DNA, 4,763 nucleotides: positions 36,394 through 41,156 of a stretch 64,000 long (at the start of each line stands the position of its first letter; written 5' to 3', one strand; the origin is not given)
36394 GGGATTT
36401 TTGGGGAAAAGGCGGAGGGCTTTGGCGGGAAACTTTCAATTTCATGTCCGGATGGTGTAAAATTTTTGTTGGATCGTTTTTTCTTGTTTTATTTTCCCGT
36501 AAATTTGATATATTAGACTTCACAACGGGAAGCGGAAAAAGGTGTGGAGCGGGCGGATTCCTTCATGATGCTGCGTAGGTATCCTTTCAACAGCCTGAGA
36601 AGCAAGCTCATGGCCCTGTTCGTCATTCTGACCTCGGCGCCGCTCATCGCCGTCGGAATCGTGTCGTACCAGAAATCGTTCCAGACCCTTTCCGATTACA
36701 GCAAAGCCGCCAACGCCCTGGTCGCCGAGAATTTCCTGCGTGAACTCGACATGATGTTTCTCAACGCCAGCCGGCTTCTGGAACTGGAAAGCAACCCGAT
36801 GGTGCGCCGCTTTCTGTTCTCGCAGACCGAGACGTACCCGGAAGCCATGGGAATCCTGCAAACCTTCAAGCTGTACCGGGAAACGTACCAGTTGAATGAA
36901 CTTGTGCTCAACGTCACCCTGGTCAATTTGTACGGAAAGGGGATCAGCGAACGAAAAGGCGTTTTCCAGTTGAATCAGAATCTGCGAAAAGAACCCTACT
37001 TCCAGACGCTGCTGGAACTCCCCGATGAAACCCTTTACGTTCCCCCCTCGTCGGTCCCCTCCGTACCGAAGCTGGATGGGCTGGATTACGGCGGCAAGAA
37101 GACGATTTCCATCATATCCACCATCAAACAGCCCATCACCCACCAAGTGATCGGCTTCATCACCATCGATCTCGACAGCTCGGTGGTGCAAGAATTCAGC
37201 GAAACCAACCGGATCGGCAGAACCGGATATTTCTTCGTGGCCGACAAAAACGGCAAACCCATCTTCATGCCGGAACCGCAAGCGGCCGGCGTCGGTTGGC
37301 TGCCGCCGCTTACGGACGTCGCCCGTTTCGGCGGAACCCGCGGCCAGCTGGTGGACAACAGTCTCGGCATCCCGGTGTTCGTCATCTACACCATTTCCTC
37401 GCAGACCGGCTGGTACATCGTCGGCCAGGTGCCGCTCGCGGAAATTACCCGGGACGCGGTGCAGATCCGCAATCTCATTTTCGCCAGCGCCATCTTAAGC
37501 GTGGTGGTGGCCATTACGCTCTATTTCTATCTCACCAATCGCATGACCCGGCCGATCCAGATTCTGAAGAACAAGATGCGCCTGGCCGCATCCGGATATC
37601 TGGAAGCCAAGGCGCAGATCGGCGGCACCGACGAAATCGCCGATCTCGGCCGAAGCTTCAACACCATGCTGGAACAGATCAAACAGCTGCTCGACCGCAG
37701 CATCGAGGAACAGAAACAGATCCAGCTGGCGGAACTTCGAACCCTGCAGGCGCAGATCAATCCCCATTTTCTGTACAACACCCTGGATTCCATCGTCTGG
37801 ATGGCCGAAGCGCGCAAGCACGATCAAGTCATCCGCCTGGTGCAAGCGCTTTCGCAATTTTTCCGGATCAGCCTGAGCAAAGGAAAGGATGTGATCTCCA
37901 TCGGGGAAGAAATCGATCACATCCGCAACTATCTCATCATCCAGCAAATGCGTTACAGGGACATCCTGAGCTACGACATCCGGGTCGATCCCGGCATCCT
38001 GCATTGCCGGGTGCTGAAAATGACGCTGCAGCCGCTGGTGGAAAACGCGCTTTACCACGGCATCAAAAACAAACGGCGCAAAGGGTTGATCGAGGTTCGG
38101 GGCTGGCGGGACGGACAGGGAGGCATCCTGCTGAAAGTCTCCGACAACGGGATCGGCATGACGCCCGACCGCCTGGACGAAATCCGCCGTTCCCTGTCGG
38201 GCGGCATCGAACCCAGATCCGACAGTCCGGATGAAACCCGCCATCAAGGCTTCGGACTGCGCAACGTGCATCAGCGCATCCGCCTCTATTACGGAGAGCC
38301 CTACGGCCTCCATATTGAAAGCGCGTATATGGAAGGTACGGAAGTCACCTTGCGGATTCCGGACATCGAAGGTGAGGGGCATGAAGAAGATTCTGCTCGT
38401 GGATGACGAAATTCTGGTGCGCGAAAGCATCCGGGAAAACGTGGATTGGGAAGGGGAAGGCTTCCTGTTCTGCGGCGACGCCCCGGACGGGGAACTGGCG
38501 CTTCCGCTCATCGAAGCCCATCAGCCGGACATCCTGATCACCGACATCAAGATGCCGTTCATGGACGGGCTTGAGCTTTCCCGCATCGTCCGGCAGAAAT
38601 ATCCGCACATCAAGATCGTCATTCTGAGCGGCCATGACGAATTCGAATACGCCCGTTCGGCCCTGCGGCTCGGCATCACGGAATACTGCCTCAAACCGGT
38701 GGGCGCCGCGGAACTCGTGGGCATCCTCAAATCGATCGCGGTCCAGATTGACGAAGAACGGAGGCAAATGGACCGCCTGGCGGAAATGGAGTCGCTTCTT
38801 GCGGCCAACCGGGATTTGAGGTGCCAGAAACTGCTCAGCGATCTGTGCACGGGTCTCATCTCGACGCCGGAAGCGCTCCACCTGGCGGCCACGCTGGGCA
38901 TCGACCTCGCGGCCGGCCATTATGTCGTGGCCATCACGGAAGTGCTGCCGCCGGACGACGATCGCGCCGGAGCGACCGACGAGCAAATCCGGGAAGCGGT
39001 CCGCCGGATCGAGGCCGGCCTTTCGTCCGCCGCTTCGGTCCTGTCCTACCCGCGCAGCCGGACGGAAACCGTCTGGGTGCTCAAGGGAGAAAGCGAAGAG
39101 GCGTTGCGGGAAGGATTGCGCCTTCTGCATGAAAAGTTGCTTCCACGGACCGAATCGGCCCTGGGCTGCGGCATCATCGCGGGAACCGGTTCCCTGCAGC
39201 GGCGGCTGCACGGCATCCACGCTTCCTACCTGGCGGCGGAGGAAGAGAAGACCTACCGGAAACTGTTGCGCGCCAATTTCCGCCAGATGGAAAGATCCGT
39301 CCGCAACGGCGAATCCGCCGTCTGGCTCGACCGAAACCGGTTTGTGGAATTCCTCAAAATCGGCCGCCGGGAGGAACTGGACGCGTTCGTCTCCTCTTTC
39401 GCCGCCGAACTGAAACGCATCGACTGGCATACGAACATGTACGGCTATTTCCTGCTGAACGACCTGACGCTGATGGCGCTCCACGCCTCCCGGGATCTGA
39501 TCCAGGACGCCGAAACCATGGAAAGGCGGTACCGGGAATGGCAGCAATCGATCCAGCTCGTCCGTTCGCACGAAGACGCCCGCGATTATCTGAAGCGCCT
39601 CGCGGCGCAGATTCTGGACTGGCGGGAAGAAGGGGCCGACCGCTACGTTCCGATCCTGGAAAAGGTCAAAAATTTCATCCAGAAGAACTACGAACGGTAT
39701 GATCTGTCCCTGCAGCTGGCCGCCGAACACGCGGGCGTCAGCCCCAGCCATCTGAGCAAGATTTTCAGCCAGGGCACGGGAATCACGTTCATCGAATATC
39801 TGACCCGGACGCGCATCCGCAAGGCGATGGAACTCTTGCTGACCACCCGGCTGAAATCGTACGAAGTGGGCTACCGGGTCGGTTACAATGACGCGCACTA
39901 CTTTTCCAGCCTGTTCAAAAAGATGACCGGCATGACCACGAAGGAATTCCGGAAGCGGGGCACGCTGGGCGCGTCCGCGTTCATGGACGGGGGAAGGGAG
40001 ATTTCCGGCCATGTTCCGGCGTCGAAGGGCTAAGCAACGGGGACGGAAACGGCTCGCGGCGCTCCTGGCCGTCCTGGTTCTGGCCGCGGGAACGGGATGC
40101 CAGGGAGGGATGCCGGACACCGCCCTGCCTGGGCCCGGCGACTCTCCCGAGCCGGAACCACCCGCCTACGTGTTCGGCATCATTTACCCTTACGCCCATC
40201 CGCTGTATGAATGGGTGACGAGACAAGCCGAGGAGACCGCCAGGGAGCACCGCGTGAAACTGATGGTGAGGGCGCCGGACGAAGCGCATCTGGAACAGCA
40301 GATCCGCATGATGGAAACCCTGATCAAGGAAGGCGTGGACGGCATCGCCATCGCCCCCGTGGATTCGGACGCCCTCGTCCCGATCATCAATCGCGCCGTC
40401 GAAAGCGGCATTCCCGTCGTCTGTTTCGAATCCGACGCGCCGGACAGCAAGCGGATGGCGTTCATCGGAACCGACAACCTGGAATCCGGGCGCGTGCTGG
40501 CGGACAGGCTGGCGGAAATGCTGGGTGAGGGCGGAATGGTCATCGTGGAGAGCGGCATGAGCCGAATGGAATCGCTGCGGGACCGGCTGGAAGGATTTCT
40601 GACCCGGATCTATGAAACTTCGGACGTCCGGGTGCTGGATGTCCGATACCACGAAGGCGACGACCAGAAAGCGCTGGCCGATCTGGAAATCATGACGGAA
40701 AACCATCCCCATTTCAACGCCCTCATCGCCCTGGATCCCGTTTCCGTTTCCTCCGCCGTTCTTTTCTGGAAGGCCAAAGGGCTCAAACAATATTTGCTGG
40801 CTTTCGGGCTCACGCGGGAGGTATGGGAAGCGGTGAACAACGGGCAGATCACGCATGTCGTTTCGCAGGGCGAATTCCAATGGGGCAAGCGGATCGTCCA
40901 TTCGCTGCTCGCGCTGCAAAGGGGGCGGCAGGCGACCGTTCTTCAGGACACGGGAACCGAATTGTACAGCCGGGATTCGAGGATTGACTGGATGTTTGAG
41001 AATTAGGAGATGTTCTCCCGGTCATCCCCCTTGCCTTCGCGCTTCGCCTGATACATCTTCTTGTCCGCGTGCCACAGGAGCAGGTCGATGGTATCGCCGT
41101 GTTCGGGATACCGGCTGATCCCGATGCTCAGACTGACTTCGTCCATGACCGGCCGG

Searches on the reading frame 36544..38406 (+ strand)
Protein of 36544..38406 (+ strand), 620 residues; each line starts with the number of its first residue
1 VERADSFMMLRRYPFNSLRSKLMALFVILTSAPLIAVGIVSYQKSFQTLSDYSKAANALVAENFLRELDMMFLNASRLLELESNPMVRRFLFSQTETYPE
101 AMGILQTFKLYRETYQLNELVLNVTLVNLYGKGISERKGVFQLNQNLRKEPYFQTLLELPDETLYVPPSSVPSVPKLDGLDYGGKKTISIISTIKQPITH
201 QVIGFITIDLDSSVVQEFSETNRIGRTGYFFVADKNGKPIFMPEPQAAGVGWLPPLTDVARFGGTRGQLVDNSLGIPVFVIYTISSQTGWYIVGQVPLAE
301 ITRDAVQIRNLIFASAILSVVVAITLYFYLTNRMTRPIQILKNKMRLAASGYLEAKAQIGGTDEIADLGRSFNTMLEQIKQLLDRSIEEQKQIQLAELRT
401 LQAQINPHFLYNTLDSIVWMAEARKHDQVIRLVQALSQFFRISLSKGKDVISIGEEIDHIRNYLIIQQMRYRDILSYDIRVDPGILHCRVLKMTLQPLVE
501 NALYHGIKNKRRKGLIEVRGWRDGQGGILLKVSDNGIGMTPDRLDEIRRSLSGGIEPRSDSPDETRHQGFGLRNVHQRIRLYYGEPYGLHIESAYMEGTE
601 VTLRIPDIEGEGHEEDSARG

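Call 8: search_protein_families(library=pfam, proteins=[window:36544-38406:+], max_evalue=0.01)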
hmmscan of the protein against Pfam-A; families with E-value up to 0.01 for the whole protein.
window:36544-38406:+ (620 aa): 4 families
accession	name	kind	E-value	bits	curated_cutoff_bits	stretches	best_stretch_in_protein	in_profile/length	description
PF06580.19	His_kinase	-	1.4e-27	96.2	25.2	1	396-473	1-79/81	Histidine kinase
PF02518.31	HATPase_c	-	4.9e-12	46.7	26.4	1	494-607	5-109/111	Histidine kinase-, DNA gyrase B-, and HSP90-like ATPase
PF02743.24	dCache_1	-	9e-10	38.9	45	1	54-243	8-183/240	Cache domain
PF00672.30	HAMP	-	4.2e-09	37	25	1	330-380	2-52/53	HAMP domain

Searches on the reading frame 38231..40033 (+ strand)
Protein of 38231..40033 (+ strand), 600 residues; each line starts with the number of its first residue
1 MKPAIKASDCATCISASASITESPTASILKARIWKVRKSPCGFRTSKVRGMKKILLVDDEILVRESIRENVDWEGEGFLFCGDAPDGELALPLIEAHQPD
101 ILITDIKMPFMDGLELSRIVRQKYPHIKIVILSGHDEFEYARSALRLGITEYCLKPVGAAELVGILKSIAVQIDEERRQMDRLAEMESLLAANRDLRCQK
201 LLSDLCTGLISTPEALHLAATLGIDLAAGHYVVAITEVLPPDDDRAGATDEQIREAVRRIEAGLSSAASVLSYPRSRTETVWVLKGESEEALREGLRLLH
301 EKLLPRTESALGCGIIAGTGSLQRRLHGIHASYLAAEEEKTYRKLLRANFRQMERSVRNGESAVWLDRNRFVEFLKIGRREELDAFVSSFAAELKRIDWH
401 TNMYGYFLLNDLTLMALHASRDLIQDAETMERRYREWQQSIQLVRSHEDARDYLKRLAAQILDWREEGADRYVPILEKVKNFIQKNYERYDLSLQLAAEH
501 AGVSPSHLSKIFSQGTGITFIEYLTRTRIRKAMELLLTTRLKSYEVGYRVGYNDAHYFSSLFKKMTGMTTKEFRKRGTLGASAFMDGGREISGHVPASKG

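Call 8: search_protein_families(library=pfam, proteins=[window:38231-40033:+], max_evalue=0.01)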
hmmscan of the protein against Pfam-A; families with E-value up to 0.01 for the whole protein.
window:38231-40033:+ (600 aa): 5 families
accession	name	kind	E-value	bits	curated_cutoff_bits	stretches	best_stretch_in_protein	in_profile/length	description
PF00072.30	Response_reg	-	1.9e-23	83.2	30.2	1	54-165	1-109/111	Response regulator receiver domain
PF12833.13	HTH_18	-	1.7e-21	76.7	33.6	1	498-576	2-80/80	Helix-turn-helix domain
PF00165.29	HTH_AraC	-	4.1e-13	49.5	26.6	2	498-525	15-42/42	Bacterial regulatory helix-turn-helix proteins, AraC family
PF17853.6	GGDEF_2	-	2.3e-09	38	24.5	1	211-337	4-111/116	GGDEF-like domain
PF09485.15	CRISPR_Cse2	-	0.0061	17.4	24.6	0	424-469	82-125/137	CRISPR-associated protein Cse2 (CRISPR_cse2)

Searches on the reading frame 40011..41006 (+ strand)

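Call 8: search_protein_families(library=pfam, proteins=[window:40011-41006:+], max_evalue=0.01)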
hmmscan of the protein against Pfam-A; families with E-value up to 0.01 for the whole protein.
window:40011-41006:+ (331 aa): 2 families
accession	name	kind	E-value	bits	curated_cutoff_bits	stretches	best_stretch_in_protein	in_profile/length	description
PF13407.12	Peripla_BP_4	-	5.7e-43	147.8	35.1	1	59-306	6-257/258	Periplasmic binding protein domain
PF00532.27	Peripla_BP_1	-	1.5e-09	38.2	22.2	1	55-259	4-208/281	Periplasmic binding proteins and sugar binding domain of LacI family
